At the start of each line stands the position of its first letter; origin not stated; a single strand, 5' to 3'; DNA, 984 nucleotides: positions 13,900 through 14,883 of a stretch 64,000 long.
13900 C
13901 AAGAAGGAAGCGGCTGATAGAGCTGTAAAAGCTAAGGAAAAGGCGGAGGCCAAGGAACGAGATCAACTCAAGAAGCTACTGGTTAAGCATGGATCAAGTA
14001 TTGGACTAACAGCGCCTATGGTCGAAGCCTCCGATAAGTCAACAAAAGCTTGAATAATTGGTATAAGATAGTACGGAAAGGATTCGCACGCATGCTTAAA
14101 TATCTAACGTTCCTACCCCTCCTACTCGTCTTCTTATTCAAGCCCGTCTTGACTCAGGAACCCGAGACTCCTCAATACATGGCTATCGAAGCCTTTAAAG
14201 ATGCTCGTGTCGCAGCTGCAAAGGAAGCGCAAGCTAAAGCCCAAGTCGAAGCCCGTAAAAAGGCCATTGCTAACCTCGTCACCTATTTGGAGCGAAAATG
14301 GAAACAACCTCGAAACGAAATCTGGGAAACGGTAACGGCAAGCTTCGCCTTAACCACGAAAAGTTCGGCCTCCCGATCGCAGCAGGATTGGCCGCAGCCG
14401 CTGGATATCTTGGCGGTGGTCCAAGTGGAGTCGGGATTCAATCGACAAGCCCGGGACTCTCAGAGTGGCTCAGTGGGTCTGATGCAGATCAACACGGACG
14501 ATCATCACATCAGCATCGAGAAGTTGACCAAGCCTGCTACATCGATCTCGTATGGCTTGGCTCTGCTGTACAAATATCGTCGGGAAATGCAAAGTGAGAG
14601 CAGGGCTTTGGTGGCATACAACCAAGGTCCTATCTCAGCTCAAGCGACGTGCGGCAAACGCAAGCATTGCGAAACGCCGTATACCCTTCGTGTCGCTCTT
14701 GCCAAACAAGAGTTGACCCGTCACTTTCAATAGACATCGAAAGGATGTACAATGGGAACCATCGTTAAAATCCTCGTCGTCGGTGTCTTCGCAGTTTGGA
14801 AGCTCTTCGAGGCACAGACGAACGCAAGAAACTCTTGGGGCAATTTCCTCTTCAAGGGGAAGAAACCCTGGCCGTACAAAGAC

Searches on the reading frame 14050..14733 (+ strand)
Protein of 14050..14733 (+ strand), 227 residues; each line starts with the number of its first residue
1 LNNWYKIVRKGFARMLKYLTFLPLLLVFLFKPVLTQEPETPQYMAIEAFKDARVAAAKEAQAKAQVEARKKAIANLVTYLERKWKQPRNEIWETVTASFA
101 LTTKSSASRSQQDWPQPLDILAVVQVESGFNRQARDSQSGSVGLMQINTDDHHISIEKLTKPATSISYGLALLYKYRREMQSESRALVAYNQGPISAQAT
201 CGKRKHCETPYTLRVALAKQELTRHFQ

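Call 94: search_protein_families(library=pfam, proteins=[window:14050-14733:+], max_evalue=0.001)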
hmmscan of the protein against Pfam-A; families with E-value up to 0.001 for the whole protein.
window:14050-14733:+ (227 aa): 2 families
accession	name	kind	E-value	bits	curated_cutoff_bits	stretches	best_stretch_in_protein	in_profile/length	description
PF01464.25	SLT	-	6.9e-16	58.3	21.3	1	119-205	16-109/117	Transglycosylase SLT domain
PF00723.27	Glyco_hydro_15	-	7.4e-05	22.3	22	1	61-102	143-181/427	Glycosyl hydrolases family 15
